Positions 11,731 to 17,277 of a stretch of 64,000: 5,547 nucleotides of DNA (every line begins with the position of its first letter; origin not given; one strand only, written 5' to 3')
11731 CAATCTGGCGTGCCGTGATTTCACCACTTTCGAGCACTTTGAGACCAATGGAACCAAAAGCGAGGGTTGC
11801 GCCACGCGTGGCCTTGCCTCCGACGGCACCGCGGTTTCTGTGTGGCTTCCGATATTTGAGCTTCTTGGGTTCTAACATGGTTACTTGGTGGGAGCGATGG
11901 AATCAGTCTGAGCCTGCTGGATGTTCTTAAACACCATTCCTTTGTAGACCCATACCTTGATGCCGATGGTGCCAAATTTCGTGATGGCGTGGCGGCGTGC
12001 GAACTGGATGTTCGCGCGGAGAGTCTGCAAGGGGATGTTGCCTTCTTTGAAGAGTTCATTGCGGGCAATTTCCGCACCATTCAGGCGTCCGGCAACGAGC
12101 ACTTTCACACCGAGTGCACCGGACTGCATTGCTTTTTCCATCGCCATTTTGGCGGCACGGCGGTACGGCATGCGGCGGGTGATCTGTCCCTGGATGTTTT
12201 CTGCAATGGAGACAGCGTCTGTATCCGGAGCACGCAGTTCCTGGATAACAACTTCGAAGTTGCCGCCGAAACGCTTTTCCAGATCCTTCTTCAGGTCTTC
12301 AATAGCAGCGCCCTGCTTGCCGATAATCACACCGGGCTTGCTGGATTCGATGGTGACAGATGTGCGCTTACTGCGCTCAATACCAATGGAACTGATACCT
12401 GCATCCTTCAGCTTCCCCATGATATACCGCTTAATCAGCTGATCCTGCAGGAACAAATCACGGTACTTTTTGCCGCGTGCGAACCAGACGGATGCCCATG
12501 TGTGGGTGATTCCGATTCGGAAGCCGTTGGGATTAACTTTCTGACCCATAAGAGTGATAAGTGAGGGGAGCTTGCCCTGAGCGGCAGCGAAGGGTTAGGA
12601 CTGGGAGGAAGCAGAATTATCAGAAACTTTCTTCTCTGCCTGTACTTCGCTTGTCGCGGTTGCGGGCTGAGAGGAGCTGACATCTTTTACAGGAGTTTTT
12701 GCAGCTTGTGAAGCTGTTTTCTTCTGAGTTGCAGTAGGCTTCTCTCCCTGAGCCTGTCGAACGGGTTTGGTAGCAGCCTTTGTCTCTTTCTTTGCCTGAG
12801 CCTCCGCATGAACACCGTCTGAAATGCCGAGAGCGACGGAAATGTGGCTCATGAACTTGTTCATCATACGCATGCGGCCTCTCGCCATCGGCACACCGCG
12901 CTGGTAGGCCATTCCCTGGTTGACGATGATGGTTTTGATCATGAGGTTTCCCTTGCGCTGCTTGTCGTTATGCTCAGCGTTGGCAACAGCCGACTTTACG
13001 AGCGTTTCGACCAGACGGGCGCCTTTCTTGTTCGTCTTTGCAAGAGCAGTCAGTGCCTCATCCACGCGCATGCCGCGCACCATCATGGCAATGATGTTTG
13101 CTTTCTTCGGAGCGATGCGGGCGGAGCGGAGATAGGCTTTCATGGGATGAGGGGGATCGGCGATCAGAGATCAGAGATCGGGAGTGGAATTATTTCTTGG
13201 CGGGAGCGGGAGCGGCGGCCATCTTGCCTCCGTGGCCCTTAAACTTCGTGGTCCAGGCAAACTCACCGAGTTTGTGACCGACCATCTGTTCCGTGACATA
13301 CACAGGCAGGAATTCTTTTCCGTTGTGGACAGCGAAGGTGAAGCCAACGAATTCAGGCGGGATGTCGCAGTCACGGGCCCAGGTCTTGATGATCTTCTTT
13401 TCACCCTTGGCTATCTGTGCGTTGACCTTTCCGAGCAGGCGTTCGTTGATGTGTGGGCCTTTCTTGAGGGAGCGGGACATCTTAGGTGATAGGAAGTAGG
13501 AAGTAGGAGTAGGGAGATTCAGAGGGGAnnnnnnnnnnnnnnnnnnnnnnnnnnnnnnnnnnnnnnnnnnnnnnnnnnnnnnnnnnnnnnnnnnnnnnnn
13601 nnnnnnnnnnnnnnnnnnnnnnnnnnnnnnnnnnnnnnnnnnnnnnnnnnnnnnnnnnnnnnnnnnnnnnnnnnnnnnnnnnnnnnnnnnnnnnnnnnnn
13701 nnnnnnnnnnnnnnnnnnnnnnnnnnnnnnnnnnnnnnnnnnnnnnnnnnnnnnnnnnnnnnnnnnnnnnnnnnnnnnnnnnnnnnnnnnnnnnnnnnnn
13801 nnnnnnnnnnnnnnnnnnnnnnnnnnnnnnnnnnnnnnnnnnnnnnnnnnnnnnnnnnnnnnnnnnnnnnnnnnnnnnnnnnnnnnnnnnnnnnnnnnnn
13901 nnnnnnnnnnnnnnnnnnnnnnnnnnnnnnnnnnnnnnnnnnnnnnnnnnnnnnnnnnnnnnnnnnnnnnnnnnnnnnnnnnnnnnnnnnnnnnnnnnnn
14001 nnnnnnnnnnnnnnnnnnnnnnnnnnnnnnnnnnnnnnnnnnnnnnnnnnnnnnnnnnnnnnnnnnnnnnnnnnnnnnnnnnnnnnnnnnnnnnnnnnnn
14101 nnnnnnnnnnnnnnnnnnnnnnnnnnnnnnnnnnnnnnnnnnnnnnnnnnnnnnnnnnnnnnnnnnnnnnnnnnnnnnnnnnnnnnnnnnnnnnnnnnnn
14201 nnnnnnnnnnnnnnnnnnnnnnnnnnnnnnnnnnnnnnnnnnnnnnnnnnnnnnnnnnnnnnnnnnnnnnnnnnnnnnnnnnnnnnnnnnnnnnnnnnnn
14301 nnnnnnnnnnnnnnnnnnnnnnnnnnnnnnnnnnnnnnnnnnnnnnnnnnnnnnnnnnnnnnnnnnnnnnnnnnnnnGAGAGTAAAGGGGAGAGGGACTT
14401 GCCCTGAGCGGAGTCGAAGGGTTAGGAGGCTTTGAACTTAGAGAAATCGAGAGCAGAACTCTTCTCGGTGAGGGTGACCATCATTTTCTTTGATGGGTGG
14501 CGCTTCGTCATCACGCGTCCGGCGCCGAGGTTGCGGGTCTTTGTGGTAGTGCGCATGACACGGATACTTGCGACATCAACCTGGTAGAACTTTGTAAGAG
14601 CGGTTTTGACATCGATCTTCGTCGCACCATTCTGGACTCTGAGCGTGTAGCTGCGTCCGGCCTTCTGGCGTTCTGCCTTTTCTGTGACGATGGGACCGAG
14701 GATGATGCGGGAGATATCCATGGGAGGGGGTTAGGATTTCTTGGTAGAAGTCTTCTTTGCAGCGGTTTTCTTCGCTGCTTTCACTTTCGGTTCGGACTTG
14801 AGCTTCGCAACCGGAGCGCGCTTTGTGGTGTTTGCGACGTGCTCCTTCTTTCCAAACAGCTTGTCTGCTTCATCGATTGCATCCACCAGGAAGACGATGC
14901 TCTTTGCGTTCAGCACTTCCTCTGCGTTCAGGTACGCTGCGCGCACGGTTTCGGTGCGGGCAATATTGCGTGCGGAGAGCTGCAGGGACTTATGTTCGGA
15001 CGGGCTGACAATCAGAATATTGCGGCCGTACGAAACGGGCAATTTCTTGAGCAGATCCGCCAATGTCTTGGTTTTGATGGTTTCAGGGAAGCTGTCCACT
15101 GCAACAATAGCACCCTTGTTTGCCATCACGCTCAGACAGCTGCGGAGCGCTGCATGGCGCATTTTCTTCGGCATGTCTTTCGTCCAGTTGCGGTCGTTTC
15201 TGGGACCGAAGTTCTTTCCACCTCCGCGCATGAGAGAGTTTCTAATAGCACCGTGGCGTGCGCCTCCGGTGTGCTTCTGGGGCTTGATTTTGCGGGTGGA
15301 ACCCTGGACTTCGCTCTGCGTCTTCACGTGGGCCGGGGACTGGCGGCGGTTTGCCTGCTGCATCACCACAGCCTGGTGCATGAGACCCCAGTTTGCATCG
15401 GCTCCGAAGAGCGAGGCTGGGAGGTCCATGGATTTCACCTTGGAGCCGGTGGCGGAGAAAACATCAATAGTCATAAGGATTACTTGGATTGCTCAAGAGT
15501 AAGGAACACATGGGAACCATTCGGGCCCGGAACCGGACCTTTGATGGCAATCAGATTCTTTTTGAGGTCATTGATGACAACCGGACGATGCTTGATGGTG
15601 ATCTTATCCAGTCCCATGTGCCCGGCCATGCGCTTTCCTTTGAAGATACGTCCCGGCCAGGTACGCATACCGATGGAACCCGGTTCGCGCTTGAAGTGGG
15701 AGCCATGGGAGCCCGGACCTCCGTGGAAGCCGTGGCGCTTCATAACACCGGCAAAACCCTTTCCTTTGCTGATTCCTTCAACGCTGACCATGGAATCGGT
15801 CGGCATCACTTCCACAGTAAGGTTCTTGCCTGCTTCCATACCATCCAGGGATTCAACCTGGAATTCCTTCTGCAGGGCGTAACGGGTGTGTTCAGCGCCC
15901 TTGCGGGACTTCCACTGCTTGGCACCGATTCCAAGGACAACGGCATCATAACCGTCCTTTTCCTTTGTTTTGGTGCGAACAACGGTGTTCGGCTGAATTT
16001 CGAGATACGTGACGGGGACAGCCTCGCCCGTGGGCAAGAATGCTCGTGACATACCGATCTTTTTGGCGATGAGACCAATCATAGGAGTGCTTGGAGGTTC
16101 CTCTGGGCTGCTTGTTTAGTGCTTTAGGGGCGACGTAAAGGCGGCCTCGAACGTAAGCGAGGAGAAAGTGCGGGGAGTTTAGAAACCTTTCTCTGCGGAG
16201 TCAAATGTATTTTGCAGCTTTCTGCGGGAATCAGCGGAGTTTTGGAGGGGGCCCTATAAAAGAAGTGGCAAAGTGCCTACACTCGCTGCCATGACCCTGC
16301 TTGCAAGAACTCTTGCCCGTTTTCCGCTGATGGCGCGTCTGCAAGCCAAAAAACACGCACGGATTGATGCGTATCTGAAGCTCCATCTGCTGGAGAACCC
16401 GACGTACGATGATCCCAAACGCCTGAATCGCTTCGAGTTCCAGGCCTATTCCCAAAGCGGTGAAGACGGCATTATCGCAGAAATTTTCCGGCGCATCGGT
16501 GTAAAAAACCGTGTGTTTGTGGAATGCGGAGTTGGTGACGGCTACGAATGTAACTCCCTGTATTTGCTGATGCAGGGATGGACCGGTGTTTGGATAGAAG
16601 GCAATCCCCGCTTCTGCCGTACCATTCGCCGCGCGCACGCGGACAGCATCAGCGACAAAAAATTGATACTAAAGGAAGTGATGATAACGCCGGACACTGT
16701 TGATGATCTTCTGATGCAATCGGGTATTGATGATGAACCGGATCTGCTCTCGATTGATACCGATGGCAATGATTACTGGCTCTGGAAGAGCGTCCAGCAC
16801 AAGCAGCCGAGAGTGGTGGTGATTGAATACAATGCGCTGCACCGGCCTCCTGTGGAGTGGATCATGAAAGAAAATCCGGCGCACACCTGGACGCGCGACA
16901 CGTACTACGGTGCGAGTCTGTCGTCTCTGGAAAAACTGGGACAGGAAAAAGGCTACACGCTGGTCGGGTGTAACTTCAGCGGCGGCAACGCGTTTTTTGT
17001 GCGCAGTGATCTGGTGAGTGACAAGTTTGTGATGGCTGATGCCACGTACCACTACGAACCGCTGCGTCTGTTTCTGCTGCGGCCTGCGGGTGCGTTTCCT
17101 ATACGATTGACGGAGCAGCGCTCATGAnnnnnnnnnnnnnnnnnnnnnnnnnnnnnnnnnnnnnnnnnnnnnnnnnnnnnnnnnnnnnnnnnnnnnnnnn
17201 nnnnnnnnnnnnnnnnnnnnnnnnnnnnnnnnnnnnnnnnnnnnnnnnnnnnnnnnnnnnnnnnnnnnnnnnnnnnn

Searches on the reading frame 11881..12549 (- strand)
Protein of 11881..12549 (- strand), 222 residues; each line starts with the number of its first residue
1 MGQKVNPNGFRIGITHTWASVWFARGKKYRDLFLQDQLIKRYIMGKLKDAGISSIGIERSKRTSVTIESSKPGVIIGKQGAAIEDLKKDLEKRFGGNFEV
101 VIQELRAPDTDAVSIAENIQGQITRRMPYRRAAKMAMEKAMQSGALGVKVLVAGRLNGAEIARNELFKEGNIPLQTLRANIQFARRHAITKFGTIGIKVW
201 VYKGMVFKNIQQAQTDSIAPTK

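Call 24: search_protein_families(library=pfam, proteins=[window:11881-12549:-], max_evalue=0.01)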
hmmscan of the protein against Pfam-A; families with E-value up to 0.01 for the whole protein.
window:11881-12549:- (222 aa): 4 families
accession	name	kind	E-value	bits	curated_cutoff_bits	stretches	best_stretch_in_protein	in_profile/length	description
PF00189.25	Ribosomal_S3_C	-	6e-31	107.3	34.1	1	119-201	1-83/83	Ribosomal protein S3, C-terminal domain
PF07650.23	KH_2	-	4.8e-13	49.2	22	1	39-98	2-66/78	KH domain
PF08348.17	PAS_6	-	0.0044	17.3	27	1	85-139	6-57/115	YheO-like PAS domain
PF05316.17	VAR1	-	0.0076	16.7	33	1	133-201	116-192/195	Mitochondrial ribosomal protein (VAR1)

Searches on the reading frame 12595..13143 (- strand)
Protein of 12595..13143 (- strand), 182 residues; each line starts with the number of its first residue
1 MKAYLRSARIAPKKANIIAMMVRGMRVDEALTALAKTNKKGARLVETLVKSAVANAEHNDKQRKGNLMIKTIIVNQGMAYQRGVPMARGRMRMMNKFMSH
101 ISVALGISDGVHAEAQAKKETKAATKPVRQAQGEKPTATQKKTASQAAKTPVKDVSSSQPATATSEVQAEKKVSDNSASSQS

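Call 24: search_protein_families(library=pfam, proteins=[window:12595-13143:-], max_evalue=0.01)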
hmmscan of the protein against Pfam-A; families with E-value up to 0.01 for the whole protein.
window:12595-13143:- (182 aa): 1 family
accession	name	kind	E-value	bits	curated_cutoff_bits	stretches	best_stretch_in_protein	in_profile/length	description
PF00237.24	Ribosomal_L22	-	1.3e-27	96.4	28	1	3-105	1-103/104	Ribosomal protein L22p/L17e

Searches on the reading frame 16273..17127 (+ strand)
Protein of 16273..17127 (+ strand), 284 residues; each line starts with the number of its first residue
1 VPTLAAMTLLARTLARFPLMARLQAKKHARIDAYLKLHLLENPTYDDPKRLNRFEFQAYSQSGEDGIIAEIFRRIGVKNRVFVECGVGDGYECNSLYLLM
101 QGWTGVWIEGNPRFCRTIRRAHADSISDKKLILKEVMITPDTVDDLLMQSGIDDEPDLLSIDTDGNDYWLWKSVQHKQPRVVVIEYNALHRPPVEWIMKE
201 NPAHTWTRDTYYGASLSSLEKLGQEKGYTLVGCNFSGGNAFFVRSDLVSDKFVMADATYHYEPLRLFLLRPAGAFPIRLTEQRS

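Call 24: search_protein_families(library=pfam, proteins=[window:16273-17127:+], max_evalue=0.01)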
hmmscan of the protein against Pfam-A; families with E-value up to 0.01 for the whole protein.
window:16273-17127:+ (284 aa): 1 family
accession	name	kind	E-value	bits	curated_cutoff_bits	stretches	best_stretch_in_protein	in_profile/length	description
PF05050.19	Methyltransf_21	-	0.0038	17.8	22.7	0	142-190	101-152/173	Methyltransferase FkbM domain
